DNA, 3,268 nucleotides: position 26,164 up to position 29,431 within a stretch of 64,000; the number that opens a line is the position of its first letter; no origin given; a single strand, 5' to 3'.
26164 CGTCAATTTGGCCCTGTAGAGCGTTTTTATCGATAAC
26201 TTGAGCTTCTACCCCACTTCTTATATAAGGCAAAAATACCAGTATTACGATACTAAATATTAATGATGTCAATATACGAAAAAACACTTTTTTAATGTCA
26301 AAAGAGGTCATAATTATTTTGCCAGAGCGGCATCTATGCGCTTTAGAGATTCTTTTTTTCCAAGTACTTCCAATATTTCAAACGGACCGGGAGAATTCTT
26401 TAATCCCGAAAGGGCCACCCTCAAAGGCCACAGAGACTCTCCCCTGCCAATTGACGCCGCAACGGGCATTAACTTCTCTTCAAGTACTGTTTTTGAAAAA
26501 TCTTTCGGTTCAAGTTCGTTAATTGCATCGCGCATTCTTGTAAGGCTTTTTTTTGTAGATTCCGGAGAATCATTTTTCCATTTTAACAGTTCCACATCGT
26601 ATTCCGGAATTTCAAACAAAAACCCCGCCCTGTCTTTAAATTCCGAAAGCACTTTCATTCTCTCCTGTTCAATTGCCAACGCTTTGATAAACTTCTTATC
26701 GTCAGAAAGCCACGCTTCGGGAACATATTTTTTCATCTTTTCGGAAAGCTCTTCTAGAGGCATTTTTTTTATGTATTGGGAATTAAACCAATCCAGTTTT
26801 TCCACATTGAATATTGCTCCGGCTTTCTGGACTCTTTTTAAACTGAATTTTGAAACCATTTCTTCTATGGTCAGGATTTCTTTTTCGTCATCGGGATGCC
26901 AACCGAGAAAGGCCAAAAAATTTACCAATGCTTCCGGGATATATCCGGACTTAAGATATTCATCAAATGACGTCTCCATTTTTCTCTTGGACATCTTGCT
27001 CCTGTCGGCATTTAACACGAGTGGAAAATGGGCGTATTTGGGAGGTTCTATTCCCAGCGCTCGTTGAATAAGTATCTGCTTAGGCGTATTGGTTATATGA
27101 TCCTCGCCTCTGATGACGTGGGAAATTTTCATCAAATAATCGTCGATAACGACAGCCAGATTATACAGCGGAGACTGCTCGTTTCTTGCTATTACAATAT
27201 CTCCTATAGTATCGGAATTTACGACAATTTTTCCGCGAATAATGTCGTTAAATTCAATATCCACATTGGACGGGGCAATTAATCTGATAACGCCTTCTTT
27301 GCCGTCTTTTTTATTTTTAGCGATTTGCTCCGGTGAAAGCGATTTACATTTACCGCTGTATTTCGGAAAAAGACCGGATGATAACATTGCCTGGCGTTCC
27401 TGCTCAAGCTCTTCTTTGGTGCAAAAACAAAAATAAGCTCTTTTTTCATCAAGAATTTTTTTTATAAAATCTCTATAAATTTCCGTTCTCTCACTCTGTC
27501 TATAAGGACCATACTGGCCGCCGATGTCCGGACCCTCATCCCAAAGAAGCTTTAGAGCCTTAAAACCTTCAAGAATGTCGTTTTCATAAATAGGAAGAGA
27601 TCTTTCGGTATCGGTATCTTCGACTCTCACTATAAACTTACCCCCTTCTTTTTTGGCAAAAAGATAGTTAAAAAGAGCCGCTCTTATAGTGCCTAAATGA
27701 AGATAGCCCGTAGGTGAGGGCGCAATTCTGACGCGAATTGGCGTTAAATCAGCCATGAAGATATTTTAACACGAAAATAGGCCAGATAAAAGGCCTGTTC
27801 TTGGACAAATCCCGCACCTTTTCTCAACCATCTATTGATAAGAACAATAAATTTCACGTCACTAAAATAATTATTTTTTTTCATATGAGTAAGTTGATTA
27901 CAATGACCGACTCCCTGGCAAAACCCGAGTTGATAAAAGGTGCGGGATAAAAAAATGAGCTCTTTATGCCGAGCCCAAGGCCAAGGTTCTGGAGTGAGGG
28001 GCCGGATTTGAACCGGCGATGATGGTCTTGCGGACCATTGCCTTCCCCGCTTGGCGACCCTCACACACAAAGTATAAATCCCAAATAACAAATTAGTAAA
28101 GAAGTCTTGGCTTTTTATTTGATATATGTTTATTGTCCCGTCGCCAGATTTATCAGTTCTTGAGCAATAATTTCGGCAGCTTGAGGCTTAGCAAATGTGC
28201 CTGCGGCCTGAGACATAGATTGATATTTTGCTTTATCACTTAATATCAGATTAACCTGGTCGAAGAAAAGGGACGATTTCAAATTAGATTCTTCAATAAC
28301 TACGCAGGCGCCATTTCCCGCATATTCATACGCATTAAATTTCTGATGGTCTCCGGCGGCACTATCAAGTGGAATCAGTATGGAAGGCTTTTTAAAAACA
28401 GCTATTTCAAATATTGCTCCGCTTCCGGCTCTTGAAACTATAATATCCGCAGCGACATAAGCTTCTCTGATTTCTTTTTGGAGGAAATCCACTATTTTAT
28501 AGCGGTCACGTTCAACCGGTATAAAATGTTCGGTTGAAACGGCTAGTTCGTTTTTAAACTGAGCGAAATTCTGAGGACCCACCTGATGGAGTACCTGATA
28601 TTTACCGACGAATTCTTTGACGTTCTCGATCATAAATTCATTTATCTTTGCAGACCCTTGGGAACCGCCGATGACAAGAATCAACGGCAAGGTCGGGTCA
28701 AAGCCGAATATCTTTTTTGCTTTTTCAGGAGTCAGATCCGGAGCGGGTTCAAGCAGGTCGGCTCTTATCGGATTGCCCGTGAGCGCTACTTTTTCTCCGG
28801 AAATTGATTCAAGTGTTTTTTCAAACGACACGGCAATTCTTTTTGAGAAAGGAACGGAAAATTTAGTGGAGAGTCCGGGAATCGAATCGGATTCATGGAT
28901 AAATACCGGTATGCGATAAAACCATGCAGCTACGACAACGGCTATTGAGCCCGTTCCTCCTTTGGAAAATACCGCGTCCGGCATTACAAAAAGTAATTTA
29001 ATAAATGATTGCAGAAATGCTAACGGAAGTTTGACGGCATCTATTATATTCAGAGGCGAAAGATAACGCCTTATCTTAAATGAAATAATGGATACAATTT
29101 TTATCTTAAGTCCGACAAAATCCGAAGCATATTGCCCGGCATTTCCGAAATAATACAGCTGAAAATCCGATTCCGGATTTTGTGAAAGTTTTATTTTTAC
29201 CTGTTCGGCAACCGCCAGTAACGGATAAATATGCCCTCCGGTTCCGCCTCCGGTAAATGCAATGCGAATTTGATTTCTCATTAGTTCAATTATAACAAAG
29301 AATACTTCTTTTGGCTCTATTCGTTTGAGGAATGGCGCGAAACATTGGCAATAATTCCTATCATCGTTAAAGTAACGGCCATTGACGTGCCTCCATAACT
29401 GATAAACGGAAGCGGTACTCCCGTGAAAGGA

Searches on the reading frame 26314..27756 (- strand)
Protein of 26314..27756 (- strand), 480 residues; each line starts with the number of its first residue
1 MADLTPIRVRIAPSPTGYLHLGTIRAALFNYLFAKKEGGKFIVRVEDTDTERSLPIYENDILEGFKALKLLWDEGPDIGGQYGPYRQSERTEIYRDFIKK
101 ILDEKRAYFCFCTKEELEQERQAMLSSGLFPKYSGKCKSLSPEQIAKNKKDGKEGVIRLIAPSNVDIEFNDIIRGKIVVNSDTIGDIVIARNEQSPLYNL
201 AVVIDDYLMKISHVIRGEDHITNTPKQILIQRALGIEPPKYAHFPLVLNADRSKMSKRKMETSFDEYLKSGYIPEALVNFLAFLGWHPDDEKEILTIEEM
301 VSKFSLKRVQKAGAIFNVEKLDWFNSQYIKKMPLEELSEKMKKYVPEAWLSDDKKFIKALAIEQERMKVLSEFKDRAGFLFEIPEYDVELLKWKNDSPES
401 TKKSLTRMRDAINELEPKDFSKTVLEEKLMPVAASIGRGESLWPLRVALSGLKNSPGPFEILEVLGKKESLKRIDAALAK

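Call 54: find_homologous_proteins(query=window:26314-27756:-, max_evalue=1e-30)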
Query window:26314-27756:- (480 aa): 8000 proteins with E <= 1e-30 among 8000 candidates; the best 120 are listed.
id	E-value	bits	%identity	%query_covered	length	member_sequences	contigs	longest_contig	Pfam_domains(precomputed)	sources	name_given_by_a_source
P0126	0.0e+0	1072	100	100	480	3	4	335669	PF19269.5,PF00749.28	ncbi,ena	-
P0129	1.4e-267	906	81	100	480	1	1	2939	PF19269.5,PF00749.28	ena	-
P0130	2.1e-254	863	76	100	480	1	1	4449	PF19269.5,PF00749.28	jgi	jgi:glutamyl-tRNA synthetase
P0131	1.3e-242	824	75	100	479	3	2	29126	PF19269.5,PF00749.28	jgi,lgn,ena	-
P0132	3.9e-240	815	73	100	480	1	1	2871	PF19269.5,PF00749.28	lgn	-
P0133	5.2e-238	808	74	100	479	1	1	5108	PF19269.5,PF00749.28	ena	-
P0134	7.7e-237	805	73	100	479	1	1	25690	PF19269.5,PF00749.28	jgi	jgi:glutamyl-tRNA synthetase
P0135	6.7e-236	802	72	100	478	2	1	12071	PF19269.5,PF00749.28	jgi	jgi:glutamyl-tRNA synthetase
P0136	4.3e-233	792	73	100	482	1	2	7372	PF19269.5,PF00749.28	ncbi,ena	-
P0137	2.0e-232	790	71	99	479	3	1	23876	PF19269.5,PF00749.28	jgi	jgi:glutamyl-tRNA synthetase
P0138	2.0e-229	780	71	100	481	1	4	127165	PF19269.5,PF00749.28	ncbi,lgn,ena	-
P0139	2.2e-228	777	69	100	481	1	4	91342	PF19269.5,PF00749.28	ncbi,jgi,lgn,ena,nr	ncbi:MAG TPA: glutamate--tRNA ligase [Candidatus Paceibacterota bacterium]|nr:glutamate--tRNA ligase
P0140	3.6e-212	723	65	100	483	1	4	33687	PF19269.5,PF00749.28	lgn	-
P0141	4.5e-212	723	65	100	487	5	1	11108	PF19269.5,PF00749.28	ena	-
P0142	5.2e-212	723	64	100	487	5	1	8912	PF19269.5,PF00749.28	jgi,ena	-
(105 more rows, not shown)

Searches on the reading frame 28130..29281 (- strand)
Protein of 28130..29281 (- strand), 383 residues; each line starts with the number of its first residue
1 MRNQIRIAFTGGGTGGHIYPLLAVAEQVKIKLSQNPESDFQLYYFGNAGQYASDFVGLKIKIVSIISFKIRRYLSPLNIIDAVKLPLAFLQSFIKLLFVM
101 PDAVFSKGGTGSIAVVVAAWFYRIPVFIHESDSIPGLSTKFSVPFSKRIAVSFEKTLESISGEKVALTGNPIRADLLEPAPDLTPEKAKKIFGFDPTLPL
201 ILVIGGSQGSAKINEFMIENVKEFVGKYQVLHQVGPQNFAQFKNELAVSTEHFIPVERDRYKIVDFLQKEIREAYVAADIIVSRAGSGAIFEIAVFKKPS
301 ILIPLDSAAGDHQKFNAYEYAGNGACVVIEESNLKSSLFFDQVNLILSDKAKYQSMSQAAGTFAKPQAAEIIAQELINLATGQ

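Call 16: find_encoding_contigs(protein=window:28130-29281:-, flank=10000, max_places=1)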
Protein window:28130-29281:- (383 aa): 11 contigs read that carry it; 1 place shown.
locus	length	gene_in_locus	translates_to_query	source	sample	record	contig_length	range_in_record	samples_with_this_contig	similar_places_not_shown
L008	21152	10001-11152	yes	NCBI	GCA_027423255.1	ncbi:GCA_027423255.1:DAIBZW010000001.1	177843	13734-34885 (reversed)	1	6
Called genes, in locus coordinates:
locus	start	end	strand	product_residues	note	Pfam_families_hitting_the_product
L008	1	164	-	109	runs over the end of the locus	PF03083:MtN3_slv (weak), PF04193:PQ-loop (weak)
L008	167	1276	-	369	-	PF05496:RuvB_N (weak), PF06068:TIP49 (faint), PF13177:DNA_pol3_delta2, PF13604:AAA_30 (faint), PF13245:AAA_19 (faint), PF00004:AAA, PF22608:DNAX_ATPase_lid, PF12169:DNA_pol3_gamma3, +1 more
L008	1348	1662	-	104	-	-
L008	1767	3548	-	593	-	PF08439:Peptidase_M3_N, PF01432:Peptidase_M3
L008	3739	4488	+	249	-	PF02616:SMC_ScpA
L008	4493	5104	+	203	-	PF04079:SMC_ScpB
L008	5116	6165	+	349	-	PF00768:Peptidase_S11, PF13354:Beta-lactamase2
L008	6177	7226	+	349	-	PF10555:MraY_sig1 (faint), PF00953:Glycos_transf_4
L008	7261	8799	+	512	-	PF01979:Amidohydro_1 (faint)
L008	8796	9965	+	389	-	PF01098:FTSW_RODA_SPOVE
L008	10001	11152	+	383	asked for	PF03033:Glyco_transf_28, PF04101:Glyco_tran_28_C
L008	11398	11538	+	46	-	-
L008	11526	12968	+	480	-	PF00749:tRNA-synt_1c, PF19269:Anticodon_2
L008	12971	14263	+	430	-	PF01551:Peptidase_M23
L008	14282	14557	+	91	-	-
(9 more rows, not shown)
